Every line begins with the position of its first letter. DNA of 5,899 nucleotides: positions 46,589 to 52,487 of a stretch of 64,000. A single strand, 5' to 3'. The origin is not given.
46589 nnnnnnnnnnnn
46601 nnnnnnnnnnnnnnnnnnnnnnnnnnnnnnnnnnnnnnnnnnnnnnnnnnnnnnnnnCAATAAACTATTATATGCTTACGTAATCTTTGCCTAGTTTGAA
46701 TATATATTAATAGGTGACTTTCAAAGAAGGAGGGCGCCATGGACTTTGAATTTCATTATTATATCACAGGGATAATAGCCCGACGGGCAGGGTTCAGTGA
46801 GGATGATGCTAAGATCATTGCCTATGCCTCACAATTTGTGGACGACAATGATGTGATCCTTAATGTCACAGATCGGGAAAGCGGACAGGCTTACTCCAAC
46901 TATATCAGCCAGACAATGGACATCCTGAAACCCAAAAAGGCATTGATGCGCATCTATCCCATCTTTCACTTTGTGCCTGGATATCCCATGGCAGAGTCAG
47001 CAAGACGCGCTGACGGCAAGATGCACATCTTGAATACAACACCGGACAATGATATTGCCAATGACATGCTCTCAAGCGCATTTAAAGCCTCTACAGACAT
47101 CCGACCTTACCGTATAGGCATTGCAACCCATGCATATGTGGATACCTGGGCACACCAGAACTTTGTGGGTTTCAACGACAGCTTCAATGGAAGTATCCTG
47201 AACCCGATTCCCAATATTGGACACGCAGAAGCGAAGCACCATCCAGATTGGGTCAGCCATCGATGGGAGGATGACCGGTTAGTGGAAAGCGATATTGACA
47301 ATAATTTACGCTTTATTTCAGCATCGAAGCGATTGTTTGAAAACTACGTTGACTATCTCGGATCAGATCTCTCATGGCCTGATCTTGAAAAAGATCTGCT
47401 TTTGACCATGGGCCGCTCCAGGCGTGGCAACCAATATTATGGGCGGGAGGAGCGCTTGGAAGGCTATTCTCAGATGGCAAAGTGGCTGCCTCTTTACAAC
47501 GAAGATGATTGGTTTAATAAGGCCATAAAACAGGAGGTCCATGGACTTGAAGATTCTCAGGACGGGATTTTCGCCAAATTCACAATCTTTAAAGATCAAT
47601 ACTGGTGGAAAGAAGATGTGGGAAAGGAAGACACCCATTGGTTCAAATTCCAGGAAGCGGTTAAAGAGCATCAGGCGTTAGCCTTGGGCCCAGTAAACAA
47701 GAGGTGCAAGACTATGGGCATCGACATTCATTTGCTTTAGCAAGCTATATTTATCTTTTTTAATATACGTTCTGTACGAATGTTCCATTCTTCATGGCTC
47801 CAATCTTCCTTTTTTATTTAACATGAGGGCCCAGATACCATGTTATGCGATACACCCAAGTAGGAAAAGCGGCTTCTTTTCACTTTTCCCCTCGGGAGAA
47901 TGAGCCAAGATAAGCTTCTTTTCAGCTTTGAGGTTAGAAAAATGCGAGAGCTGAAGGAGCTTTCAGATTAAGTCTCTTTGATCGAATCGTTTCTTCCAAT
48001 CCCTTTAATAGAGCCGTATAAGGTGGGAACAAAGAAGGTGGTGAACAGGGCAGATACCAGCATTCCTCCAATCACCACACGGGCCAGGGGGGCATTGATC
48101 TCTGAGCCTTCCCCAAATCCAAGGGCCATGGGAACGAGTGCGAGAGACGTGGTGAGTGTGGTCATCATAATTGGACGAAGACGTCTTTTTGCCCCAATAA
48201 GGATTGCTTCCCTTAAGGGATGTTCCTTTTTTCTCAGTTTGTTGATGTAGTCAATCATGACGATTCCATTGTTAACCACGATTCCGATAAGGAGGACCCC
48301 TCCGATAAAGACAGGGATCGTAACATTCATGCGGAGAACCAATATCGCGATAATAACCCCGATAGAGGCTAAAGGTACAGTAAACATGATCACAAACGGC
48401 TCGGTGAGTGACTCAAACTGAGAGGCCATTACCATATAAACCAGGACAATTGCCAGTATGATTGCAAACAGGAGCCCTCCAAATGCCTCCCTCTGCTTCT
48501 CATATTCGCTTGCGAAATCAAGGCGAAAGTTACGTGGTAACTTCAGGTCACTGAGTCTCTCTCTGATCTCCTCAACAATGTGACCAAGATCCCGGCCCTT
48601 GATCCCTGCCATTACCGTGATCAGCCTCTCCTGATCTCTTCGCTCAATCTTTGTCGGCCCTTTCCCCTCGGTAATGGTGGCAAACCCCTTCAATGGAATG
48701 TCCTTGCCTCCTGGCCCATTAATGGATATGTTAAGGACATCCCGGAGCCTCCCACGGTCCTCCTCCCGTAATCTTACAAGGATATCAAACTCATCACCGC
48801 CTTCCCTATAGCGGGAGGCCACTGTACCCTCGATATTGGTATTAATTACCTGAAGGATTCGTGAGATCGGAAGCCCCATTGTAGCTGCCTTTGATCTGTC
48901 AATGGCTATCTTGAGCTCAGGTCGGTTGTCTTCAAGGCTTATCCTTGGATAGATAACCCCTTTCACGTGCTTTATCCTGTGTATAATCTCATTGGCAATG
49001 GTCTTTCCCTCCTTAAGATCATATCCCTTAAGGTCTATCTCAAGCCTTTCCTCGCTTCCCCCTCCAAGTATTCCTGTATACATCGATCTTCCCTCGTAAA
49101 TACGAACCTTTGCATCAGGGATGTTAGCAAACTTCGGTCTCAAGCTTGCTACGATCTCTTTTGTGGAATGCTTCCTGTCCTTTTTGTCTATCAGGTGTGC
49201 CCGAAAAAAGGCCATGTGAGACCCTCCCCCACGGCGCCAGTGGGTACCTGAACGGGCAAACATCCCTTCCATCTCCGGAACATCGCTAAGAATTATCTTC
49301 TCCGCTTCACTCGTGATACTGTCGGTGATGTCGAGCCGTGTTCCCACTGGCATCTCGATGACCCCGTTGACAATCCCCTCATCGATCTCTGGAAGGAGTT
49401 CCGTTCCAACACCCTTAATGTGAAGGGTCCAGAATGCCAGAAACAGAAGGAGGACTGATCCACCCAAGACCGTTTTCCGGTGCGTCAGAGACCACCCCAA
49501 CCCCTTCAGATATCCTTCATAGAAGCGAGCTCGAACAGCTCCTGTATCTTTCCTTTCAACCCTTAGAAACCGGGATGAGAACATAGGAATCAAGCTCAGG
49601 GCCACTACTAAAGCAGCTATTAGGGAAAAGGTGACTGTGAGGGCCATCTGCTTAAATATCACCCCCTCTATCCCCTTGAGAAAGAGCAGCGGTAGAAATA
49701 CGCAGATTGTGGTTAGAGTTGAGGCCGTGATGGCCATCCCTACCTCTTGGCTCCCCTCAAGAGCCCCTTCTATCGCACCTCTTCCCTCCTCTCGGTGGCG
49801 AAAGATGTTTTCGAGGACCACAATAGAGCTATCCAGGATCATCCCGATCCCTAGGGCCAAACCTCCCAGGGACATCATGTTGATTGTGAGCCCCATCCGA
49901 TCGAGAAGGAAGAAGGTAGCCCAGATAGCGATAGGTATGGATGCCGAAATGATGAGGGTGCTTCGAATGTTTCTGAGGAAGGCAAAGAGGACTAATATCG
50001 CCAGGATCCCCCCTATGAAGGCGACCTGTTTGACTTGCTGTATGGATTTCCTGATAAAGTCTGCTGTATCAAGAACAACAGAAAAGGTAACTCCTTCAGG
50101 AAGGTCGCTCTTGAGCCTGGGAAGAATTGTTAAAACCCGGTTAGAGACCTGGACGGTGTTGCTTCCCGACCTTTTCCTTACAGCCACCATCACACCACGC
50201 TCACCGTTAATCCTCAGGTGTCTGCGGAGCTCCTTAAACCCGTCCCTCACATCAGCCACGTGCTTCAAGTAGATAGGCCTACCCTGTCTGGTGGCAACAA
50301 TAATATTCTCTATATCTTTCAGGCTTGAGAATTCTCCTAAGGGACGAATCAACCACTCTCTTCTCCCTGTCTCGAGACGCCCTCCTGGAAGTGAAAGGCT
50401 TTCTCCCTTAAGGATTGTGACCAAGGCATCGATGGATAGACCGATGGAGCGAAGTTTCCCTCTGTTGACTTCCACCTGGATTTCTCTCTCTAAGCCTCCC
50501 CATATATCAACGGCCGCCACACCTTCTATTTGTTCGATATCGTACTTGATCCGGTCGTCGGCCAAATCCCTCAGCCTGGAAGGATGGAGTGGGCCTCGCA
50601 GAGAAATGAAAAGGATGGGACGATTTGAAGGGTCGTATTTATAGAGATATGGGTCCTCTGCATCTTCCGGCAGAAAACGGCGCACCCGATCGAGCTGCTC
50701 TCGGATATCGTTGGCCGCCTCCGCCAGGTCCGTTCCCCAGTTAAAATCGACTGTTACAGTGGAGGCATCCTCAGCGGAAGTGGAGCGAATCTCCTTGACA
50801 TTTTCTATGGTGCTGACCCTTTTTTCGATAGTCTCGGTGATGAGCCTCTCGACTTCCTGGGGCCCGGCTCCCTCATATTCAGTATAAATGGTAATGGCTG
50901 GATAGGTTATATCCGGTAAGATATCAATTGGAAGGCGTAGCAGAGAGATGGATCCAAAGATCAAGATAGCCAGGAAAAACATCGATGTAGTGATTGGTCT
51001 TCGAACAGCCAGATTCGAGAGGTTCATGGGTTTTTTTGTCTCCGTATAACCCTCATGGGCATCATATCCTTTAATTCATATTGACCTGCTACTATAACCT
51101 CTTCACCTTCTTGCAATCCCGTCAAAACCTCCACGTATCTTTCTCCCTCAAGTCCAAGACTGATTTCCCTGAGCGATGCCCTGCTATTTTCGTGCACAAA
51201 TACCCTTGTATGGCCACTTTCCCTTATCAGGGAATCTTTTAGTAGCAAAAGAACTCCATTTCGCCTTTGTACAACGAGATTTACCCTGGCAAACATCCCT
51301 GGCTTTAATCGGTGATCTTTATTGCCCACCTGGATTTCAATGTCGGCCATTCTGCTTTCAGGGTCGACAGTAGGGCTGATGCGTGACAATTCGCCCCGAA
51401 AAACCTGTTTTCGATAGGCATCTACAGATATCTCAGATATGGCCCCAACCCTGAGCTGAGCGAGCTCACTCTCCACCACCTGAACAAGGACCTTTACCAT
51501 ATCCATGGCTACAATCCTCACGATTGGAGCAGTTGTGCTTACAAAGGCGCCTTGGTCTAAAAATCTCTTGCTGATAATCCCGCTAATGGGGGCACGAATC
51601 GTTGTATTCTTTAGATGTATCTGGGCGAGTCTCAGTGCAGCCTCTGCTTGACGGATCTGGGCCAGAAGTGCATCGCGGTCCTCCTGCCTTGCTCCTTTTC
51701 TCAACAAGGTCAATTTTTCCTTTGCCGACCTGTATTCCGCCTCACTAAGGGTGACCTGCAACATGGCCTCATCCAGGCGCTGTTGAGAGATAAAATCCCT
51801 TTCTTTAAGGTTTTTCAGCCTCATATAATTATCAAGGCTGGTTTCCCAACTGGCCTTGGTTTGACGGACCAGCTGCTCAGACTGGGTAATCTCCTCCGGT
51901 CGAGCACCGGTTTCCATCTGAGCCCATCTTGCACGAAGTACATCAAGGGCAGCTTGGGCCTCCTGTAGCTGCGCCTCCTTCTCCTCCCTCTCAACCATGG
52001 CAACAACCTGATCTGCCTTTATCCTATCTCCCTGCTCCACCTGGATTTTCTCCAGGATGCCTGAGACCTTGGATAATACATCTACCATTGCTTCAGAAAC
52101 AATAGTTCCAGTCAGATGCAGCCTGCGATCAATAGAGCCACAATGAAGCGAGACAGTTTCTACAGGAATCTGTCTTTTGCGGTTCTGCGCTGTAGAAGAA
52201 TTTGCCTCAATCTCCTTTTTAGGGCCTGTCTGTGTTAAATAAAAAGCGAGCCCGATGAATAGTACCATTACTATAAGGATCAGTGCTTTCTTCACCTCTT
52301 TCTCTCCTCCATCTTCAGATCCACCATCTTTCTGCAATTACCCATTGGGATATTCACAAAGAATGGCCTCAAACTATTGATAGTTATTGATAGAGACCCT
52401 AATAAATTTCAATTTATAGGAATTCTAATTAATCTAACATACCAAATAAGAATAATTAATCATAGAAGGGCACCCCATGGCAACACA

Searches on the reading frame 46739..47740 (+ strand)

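Call 26: search_protein_families(library=pfam, proteins=[window:46739-47740:+], max_evalue=0.00001)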
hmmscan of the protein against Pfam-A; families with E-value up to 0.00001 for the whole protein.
window:46739-47740:+ (333 aa): 1 family
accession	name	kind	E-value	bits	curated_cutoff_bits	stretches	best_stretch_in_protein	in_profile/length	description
PF20551.3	DUF6765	-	6.9e-66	223.5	26.6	1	1-315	1-321/325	Family of unknown function (DUF6765)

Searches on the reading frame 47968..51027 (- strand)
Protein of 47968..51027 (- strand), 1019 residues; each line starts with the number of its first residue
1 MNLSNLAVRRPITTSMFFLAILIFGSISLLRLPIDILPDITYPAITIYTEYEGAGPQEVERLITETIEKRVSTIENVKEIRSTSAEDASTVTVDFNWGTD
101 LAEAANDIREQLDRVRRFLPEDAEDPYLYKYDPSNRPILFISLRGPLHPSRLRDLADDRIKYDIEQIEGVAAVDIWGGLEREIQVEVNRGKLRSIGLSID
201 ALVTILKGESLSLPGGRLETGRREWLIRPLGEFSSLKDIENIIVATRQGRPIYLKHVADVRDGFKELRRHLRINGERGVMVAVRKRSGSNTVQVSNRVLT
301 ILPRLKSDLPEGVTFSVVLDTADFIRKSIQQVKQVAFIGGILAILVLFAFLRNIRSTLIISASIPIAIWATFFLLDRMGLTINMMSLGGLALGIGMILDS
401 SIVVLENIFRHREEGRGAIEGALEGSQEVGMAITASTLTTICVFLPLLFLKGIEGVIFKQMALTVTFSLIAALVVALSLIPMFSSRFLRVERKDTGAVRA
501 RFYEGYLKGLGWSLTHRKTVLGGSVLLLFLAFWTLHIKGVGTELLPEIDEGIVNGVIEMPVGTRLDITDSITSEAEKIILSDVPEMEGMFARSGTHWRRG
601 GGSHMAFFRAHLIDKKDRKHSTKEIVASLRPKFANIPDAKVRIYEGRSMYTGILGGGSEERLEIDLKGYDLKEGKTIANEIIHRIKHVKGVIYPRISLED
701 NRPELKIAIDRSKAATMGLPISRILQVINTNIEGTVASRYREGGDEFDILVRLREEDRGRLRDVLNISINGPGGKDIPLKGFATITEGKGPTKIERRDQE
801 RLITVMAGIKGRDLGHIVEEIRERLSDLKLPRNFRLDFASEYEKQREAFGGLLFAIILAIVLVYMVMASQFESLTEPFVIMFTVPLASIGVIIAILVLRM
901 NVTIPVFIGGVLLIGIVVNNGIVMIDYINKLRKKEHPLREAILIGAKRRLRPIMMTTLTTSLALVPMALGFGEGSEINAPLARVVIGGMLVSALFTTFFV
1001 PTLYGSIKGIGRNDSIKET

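Call 26: search_protein_families(library=pfam, proteins=[window:47968-51027:-], max_evalue=0.00001)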
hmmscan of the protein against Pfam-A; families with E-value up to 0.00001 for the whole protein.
window:47968-51027:- (1019 aa): 1 family
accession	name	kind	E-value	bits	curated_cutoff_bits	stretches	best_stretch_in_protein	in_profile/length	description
PF00873.25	ACR_tran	-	7.6e-266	885.1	28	1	4-1006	2-1019/1021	AcrB/AcrD/AcrF family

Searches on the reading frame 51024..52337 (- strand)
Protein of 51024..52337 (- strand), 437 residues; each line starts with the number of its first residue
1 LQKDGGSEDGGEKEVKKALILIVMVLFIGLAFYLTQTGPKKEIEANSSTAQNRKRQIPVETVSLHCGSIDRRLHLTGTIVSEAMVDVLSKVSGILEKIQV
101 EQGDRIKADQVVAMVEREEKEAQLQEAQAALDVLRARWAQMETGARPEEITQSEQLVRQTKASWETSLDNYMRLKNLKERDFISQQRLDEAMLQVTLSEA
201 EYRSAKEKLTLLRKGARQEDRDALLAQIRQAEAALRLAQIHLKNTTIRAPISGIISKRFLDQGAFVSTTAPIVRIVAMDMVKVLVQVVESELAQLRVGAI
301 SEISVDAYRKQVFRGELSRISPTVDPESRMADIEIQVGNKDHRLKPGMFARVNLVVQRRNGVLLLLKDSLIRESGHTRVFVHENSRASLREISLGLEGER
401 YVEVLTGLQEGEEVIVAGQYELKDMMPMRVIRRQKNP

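Call 26: search_protein_families(library=pfam, proteins=[window:51024-52337:-], max_evalue=0.00001)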
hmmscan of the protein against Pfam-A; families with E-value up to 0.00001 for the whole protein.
window:51024-52337:- (437 aa): 3 families
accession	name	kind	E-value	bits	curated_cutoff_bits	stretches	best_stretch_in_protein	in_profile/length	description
PF16576.10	HlyD_D23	-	1.5e-27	96.7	30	1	70-350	3-214/214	Barrel-sandwich domain of CusB or HlyD membrane-fusion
PF13437.12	HlyD_3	-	2.1e-15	57.8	22.2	1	246-347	1-106/106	HlyD family secretion protein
PF12700.13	HlyD_2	-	6.5e-08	32.2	25.1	1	59-256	40-214/416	HlyD family secretion protein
